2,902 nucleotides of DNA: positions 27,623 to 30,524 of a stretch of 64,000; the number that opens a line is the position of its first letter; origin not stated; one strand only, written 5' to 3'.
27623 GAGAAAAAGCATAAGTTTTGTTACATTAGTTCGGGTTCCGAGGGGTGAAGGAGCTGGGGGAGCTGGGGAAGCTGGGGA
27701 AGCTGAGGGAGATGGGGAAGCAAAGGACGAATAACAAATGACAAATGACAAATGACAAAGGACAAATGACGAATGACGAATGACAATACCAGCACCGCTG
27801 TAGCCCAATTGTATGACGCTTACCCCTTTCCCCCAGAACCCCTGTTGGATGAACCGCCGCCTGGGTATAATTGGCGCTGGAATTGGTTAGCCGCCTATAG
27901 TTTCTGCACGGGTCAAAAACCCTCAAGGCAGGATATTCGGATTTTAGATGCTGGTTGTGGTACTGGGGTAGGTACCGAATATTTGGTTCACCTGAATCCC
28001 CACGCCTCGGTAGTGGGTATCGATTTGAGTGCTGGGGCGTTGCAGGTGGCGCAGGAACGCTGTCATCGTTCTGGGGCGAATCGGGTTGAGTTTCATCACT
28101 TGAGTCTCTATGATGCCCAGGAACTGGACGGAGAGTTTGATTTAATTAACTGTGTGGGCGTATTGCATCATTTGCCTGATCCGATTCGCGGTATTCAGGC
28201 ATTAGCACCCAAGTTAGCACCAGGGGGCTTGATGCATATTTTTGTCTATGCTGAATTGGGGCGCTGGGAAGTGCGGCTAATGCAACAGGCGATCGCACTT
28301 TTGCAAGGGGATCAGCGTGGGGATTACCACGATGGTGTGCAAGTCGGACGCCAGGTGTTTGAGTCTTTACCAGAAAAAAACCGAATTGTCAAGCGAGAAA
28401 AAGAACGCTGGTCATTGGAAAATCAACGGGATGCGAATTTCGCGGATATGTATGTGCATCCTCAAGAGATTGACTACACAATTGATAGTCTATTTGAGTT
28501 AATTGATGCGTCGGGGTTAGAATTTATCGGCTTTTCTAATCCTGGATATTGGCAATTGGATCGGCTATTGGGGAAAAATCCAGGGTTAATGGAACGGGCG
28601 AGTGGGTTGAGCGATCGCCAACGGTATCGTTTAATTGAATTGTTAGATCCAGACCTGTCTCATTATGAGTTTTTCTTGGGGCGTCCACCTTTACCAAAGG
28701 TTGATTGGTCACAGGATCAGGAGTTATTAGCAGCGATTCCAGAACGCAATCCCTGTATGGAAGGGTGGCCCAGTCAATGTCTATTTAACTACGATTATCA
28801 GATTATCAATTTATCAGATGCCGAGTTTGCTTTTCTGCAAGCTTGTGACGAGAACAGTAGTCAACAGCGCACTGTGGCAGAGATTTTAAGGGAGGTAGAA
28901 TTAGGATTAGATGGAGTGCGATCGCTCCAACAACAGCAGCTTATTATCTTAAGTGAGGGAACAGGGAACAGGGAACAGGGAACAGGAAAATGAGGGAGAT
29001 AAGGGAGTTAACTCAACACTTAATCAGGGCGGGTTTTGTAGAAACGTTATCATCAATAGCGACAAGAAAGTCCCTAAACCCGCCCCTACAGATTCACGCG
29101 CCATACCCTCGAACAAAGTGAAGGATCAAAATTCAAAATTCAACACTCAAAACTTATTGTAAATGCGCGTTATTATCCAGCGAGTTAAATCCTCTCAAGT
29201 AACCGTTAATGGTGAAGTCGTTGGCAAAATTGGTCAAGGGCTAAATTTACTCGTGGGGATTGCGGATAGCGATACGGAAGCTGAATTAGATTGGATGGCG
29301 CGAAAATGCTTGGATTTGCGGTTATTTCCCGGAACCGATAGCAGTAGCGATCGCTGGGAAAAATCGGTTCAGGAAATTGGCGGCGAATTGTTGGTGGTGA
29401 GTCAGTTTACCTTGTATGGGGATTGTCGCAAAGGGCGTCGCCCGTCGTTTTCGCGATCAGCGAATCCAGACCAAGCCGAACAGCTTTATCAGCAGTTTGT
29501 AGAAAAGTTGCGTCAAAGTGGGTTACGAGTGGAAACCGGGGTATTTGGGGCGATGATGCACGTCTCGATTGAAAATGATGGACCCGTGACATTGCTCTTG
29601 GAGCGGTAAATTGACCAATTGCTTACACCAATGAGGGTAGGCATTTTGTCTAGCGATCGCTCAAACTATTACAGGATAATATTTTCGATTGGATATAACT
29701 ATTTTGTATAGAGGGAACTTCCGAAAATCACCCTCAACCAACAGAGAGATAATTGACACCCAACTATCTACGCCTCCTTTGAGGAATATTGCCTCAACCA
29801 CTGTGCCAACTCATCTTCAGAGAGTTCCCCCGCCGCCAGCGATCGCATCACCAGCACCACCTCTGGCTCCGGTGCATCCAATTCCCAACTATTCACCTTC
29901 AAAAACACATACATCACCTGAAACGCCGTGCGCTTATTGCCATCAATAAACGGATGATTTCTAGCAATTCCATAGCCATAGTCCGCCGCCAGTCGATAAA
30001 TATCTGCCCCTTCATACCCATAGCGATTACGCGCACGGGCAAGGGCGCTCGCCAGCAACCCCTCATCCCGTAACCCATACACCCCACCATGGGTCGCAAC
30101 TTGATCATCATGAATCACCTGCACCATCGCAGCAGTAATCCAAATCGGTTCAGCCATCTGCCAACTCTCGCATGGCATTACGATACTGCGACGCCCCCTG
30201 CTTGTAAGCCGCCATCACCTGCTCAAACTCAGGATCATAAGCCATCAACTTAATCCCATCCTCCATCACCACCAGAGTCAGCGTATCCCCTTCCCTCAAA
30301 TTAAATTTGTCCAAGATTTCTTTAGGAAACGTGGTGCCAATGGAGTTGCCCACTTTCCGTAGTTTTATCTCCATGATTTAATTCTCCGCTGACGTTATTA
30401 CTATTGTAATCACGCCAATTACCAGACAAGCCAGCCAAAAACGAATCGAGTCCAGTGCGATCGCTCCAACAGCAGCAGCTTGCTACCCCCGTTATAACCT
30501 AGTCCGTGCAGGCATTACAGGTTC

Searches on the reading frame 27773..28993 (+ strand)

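Call 83: search_protein_families(library=pfam, proteins=[window:27773-28993:+], max_evalue=0.001)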
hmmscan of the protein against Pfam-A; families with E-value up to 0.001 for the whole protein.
window:27773-28993:+ (406 aa): 10 families
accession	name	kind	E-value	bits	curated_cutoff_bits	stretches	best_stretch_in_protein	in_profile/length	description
PF08242.18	Methyltransf_12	-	2.6e-20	73.4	30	1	58-153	1-97/98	Methyltransferase domain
PF13649.12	Methyltransf_25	-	1.3e-19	71.1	27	1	57-152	1-97/97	Methyltransferase domain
PF13847.12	Methyltransf_31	-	3.7e-19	69.3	27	1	53-156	3-109/145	Methyltransferase domain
PF08241.18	Methyltransf_11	-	9.3e-18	65.1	21.2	1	58-154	1-93/95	Methyltransferase domain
PF13489.12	Methyltransf_23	-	2.6e-15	57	27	1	51-171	20-131/164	Methyltransferase domain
PF01209.24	Ubie_methyltran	-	1.4e-08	34.8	20.1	1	51-174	45-166/233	ubiE/COQ5 methyltransferase family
PF05175.20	MTS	-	2.2e-08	34.4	23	1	53-125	31-102/170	Methyltransferase small domain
PF02353.26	CMAS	-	2.7e-06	27.4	27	1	56-134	65-140/273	Mycolic acid cyclopropane synthetase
PF08003.17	Methyltransf_9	-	3.8e-05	23.3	23.8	1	52-153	114-214/315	Protein of unknown function (DUF1698)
PF13679.12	Methyltransf_32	-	0.00053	20.4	27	1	51-132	23-109/143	Methyltransferase domain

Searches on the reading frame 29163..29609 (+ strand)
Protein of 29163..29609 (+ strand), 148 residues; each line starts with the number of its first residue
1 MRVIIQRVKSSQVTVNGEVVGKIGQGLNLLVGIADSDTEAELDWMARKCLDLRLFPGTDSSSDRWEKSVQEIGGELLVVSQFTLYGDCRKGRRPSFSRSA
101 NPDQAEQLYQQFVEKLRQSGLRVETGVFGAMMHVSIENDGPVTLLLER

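Call 83: search_protein_families(library=pfam, proteins=[window:29163-29609:+], max_evalue=0.001)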
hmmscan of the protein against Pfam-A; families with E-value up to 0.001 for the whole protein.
window:29163-29609:+ (148 aa): 1 family
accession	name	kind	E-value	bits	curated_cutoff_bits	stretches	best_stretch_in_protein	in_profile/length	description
PF02580.21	Tyr_Deacylase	-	5.5e-60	202.3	25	1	2-147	1-144/144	D-Tyr-tRNA(Tyr) deacylase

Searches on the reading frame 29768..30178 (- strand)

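Call 83: search_protein_families(library=pfam, proteins=[window:29768-30178:-], max_evalue=0.001)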
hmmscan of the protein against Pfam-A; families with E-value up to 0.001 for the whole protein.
window:29768-30178:- (136 aa): 1 family
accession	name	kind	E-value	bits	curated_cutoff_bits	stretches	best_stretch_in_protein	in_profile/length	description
PF02661.23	Fic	-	7.9e-17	62.3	24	1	13-93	1-93/93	Fic/DOC family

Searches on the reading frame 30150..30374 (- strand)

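Call 83: search_protein_families(library=pfam, proteins=[window:30150-30374:-], max_evalue=0.001)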
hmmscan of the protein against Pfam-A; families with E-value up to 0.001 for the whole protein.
window:30150-30374:- (74 aa): 1 family
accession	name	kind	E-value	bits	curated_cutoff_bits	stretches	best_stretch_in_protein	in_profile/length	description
PF04014.23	MazE_antitoxin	-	2.5e-11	43.8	24.7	1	6-49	2-46/48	Antidote-toxin recognition MazE, bacterial antitoxin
